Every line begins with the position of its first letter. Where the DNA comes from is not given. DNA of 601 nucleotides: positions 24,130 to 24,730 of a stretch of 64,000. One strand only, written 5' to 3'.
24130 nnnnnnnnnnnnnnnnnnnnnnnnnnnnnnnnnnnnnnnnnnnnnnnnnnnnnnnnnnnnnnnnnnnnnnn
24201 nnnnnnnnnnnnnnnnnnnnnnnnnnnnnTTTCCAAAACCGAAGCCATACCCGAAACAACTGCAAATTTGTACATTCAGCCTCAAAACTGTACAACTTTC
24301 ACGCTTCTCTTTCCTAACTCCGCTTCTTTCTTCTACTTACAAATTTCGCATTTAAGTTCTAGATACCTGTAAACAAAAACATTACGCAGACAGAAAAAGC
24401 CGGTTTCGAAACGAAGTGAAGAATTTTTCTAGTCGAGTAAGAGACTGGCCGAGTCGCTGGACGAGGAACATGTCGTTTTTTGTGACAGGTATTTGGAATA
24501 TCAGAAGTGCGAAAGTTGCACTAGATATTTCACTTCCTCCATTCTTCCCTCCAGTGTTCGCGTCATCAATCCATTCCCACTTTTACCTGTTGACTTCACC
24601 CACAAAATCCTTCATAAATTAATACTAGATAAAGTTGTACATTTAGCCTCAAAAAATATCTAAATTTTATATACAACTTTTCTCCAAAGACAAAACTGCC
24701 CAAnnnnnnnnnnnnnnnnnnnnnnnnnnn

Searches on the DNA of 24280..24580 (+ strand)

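Call 8: search_rna_families(source=window, start=24280, end=24580, threshold=evalue, max_evalue=10, show_alignments=3)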
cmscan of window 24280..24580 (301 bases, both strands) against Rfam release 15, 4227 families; matches with E-value up to 10: 1.
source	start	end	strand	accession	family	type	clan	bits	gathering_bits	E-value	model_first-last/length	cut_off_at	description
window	24393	24476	+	RF02483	GlsR20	Gene; snRNA; snoRNA; HACA-box;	-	11.4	100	10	1-107/107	no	Small nucleolar RNA GlsR20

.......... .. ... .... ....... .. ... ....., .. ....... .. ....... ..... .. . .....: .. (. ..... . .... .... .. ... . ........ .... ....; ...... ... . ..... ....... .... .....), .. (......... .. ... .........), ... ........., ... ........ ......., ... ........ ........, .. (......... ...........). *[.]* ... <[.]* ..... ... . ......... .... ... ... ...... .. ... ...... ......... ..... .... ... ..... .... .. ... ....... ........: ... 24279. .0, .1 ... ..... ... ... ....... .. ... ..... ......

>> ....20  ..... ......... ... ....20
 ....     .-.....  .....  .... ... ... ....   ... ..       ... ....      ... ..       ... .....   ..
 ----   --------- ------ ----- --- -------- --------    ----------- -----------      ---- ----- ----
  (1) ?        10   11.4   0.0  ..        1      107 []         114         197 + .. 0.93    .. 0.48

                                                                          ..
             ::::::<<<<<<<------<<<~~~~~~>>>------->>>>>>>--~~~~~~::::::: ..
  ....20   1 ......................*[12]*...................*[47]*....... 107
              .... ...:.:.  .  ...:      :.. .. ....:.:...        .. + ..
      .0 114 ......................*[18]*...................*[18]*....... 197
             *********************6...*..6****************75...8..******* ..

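Call 33: build_rna_model(alignment_id=A2, structure=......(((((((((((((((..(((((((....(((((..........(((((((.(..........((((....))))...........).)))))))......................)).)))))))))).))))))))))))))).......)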
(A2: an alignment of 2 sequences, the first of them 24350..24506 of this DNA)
Model R1 built from alignment A2 (2 sequences, 158 columns); structure: as given.
model positions 158; base pairs 39; branch points 0; effective number of sequences 1.13; information 0.591 bits per position. Calibrated on 0.2 Mb of random sequence (short: E-values are rough).
structure used (alignment columns):
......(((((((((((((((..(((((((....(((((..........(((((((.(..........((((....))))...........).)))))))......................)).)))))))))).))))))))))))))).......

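Call 34: search_with_rna_model(model_id=R1, sources=[window, L120, L121, L122, L129], max_evalue=10, show_alignments=4)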
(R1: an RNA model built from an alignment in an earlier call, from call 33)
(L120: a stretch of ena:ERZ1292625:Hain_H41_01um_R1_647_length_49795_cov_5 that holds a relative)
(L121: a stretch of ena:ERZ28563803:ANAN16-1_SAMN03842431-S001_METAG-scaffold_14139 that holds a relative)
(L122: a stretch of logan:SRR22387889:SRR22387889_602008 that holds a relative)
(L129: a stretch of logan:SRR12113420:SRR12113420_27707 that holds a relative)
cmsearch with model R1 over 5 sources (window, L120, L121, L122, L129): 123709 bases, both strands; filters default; matches with E-value up to 10: 6.
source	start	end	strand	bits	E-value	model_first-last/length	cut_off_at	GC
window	39577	39734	+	185.4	3.9e-42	1-158/158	no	0.39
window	24350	24506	+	185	4.9e-42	1-158/158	no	0.39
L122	9341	9381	+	16.4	0.15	1-158/158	no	0.29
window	24351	24505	-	13.2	0.91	1-158/158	no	0.4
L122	9649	9682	+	11.2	2.7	1-158/158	no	0.5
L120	11335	11355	+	10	5.2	69-89/158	no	0.29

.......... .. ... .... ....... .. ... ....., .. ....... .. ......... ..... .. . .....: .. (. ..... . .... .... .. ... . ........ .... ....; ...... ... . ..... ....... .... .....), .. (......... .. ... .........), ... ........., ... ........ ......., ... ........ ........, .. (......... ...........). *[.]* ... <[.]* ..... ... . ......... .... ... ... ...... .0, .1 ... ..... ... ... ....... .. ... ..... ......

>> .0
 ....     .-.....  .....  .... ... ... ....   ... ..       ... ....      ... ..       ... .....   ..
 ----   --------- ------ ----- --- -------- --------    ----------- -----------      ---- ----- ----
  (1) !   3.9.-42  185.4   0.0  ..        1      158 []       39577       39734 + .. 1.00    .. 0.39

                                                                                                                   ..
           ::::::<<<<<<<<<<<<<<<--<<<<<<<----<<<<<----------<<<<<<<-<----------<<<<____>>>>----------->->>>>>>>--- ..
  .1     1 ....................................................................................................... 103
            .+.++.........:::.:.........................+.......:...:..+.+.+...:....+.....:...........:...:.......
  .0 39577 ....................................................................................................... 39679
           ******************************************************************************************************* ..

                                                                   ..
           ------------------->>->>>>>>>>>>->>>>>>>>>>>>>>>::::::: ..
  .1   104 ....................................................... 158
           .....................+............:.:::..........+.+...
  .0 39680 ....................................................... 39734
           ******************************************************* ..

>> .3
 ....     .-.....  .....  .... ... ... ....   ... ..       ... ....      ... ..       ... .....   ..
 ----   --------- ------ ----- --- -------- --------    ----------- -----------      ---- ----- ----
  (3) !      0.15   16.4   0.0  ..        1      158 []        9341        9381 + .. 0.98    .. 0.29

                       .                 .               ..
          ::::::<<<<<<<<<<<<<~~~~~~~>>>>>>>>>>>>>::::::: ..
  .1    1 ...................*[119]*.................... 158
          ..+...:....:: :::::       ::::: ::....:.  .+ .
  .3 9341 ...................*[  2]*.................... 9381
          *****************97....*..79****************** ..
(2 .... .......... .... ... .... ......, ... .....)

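Call 40: search_with_rna_model(model_id=R1, sources=[L120, L121, L122, L129], max_evalue=10, filters=off)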
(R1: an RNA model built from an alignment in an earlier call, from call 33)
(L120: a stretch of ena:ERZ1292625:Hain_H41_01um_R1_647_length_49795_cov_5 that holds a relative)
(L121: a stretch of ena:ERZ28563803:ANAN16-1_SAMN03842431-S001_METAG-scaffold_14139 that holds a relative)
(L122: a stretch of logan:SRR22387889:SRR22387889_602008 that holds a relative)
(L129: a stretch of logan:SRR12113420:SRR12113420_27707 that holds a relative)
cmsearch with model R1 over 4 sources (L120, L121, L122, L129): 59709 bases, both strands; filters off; matches with E-value up to 10: 30.
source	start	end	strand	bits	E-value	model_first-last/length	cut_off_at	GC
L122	9341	9381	+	16.4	0.073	1-158/158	no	0.29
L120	16598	16656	-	13.6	0.34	1-158/158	no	0.39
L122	9341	9379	-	13.4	0.37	1-158/158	no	0.31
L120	960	993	-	11.4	1.1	1-158/158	no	0.47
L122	9649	9682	+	11.2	1.3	1-158/158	no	0.5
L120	8015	8110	+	11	1.4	1-158/158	no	0.36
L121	9808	9842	+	10.4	2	1-158/158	no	0.37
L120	11335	11355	+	10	2.5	69-89/158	no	0.29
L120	8481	8568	-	9.8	2.8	1-158/158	no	0.28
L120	17755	17795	-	9.5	3.3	1-158/158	no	0.27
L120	7370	7421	+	9.3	3.7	1-158/158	no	0.33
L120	14475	14604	-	9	4.3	1-158/158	no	0.38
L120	18578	18621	+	8.9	4.6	1-158/158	no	0.3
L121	13751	13901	-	8.8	5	1-158/158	no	0.39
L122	8079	8116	+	8.7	5.1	1-158/158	no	0.45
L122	7604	7637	-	8.7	5.2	1-158/158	no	0.5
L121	6084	6154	+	8.6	5.3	1-158/158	no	0.49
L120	9963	9996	-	8.4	6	1-158/158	no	0.5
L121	11460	11493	+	8.3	6.4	1-158/158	no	0.38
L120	13024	13138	-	8.2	6.6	1-158/158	no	0.34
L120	3669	3718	-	8.1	7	1-158/158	no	0.28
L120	960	995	+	8.1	7.2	1-158/158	no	0.44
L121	11889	11934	-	8.1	7.2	1-158/158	no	0.35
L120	17377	17450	-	8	7.4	1-158/158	no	0.41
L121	9509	9580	-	7.9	8.2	1-158/158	no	0.35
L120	9173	9210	+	7.8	8.6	1-158/158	no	0.47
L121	6155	6285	+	7.8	8.7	1-158/158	no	0.35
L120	2746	2864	+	7.7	9.2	1-158/158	no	0.45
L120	19153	19193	-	7.5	9.8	1-158/158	no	0.29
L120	9032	9107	+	7.5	9.9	1-158/158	no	0.37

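Call 41: search_dna_similar(query=window:24337-24506:+, collection=phages, mode=distant, max_evalue=0.01)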
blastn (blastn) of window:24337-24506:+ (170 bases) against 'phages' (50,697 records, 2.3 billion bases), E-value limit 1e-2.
No match.

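Call 42: search_dna_similar(query=window:24337-24506:+, collection=plasmids, mode=distant, max_evalue=0.01)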
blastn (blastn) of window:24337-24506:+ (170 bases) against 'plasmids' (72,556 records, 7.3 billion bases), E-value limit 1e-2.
No match.

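Call 44: search_with_rna_model(model_id=R1, sources=[L130, L131, L132, L133, L134, L135, L136, L137, L138, L139, L140, L141, L142, L143, L144, L145, L146, L147, L127, L128], max_evalue=1)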
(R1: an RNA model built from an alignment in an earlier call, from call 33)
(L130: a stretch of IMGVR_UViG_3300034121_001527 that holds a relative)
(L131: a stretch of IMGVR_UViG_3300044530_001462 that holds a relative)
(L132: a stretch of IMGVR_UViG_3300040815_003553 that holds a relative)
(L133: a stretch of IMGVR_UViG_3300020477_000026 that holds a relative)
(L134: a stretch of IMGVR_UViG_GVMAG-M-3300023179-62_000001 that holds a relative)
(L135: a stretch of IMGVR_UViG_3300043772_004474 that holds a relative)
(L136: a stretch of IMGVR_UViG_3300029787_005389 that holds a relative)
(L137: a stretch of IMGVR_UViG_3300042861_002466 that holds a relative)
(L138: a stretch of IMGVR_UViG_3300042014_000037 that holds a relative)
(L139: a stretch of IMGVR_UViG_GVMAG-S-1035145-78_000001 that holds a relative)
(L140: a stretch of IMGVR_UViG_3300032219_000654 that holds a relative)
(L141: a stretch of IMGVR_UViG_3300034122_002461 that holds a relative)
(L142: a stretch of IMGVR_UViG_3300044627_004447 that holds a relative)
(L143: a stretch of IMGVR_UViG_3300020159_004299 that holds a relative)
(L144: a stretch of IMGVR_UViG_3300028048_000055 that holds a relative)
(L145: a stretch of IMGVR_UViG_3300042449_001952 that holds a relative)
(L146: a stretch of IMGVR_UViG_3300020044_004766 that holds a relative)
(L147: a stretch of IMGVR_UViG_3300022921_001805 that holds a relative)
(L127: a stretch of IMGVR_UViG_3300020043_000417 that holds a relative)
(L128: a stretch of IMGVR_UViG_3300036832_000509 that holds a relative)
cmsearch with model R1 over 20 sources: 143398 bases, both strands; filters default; matches with E-value up to 1: 0.
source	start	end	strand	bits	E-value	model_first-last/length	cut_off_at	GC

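Call 49: search_with_rna_model(model_id=R1, sources=[L148, L149, L150], max_evalue=10, filters=off, show_alignments=3)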
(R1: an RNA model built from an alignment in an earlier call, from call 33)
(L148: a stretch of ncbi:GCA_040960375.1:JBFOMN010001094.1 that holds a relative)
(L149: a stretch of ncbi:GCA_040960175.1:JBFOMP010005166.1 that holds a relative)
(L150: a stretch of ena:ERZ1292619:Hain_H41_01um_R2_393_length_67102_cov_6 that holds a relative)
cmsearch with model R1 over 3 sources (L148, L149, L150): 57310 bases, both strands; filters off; matches with E-value up to 10: 39.
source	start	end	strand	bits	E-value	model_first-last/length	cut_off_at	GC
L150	11069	11127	+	13.6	0.33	1-158/158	no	0.39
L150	4664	4710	+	13.3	0.38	1-158/158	no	0.19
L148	21670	21787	+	13.1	0.44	1-158/158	no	0.41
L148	2494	2601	-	12.1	0.76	1-158/158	no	0.31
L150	4663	4709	-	11.5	1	1-158/158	no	0.19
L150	19615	19710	-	11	1.4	1-158/158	no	0.36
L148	20670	20708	-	10.8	1.5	1-158/158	no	0.38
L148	15229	15322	+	10.3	2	1-158/158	no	0.35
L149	7950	8043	+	10.3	2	1-158/158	no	0.35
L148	21668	21787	-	10.3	2.1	1-158/158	no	0.42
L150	16370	16390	-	10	2.4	69-89/158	no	0.29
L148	20819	20967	+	10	2.5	1-158/158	no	0.4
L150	19157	19244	+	9.8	2.7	1-158/158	no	0.28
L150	9930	9970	+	9.5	3.1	1-158/158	no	0.27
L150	3733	3782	+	9.4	3.3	1-158/158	no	0.16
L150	20304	20355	-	9.3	3.5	1-158/158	no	0.33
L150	13121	13250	+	9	4.1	1-158/158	no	0.38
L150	9104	9147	-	8.9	4.4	1-158/158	no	0.3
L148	15221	15328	-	8.8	4.7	1-158/158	no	0.34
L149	7942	8049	-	8.8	4.7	1-158/158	no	0.34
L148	2498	2601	+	8.7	4.9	1-158/158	no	0.31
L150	4957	5018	-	8.7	5.1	1-158/158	no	0.32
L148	19389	19437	-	8.6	5.4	1-158/158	no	0.41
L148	7034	7142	-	8.5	5.5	1-158/158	no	0.55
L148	15065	15105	-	8.5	5.7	1-158/158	no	0.34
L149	7786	7826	-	8.5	5.7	1-158/158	no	0.34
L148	9225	9282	+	8.5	5.7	1-158/158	no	0.5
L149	1946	2003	+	8.5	5.7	1-158/158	no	0.5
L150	17729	17762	+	8.4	5.8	1-158/158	no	0.5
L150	14587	14701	+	8.2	6.4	1-158/158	no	0.34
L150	24007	24056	+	8.1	6.8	1-158/158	no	0.28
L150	10275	10348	+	8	7.1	1-158/158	no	0.41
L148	14077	14143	+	7.8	8.1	1-158/158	no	0.39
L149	6798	6864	+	7.8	8.1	1-158/158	no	0.39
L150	18515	18552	-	7.8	8.2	1-158/158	no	0.47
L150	2984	3037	+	7.6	9.3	1-158/158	no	0.33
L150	8532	8572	+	7.5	9.4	1-158/158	no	0.29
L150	18618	18693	-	7.5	9.5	1-158/158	no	0.37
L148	16709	16814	+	7.5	9.8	1-158/158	no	0.49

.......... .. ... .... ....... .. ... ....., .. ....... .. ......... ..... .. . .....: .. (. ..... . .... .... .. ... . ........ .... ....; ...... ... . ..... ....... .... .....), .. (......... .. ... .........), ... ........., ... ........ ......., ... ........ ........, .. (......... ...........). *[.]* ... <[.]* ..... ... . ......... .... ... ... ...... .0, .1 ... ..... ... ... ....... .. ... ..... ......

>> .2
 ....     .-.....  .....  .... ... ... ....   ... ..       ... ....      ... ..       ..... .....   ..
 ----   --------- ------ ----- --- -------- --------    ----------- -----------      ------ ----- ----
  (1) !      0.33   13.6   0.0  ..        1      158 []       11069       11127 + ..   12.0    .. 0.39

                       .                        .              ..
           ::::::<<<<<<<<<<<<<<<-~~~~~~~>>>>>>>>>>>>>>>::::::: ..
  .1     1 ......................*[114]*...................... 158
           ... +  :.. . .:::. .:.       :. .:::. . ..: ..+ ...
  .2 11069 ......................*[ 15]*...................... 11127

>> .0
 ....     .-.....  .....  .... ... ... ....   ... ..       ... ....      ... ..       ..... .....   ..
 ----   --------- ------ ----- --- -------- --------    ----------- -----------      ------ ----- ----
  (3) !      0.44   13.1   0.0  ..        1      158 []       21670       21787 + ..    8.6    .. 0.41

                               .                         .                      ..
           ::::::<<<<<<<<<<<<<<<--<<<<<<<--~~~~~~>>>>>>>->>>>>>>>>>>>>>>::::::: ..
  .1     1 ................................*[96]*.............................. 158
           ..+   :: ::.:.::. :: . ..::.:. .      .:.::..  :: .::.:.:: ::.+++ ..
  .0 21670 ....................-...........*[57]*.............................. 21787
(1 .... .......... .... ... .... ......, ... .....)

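Call 58: build_rna_model(alignment_id=A2, structure=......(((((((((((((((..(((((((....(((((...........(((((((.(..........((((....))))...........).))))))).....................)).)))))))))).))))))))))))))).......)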
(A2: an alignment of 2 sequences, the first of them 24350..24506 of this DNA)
Model R2 built from alignment A2 (2 sequences, 158 columns); structure: as given.
model positions 158; base pairs 39; branch points 0; effective number of sequences 0.99; information 0.589 bits per position. Calibrated on 0.2 Mb of random sequence (short: E-values are rough).
structure used (alignment columns):
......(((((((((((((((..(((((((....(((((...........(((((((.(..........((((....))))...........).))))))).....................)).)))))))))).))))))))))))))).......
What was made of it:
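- Tried and rejected: It was rebuilt as R2 (call 58) with the same search outcome.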

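Call 59: search_with_rna_model(model_id=R2, sources=[window, L120, L121, L122, L129, L148, L149, L150], max_evalue=1)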
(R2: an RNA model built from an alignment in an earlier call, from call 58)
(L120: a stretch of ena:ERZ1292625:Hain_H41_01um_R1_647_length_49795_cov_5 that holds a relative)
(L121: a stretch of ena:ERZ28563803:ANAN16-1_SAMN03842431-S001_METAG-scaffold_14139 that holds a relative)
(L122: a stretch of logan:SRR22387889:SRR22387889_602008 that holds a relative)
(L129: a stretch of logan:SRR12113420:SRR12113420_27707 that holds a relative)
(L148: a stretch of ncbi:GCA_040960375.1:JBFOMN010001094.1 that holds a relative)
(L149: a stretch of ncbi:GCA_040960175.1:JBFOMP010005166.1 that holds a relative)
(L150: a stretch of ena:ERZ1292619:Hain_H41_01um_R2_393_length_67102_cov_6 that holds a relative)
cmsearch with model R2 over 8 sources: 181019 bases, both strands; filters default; matches with E-value up to 1: 3.
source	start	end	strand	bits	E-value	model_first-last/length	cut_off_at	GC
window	39577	39734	+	188.5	2.1e-43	1-158/158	no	0.39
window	24350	24506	+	187.7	3.2e-43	1-158/158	no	0.39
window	39576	39733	-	14.2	0.77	1-158/158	no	0.4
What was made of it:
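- Low copy number, 20% divergence, no recognisable partner gene, and no homologues elsewhere (calls 34, 41, 42, 44, 59).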

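Call 76: search_with_rna_model(model_id=R2, sources=[L151, L152, L148, L150, L121, L122], max_evalue=1, filters=off)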
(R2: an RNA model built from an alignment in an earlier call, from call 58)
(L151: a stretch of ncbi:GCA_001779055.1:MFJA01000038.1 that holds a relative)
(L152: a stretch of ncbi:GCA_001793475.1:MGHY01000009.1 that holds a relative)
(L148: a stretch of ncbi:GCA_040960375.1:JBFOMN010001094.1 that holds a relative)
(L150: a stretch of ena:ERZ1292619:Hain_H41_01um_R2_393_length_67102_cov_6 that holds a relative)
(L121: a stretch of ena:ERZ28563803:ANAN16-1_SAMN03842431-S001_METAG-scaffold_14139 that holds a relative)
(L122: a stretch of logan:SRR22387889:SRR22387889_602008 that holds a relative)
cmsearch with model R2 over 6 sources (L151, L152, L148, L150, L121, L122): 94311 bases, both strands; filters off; matches with E-value up to 1: 7.
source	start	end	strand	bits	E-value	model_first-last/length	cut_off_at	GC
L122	9341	9381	+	16.3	0.12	1-158/158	no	0.29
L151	2303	2367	+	14.7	0.31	1-158/158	no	0.48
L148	21670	21787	+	13.9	0.48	1-158/158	no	0.41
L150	4664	4710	+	13.5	0.59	1-158/158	no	0.19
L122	9341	9379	-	13.5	0.61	1-158/158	no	0.31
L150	11069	11127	+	13.4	0.62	1-158/158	no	0.39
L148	2494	2601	-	13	0.8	1-158/158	no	0.31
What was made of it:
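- No homologue turned up in any relative's locus (calls 34, 40, 49, 59, 76).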
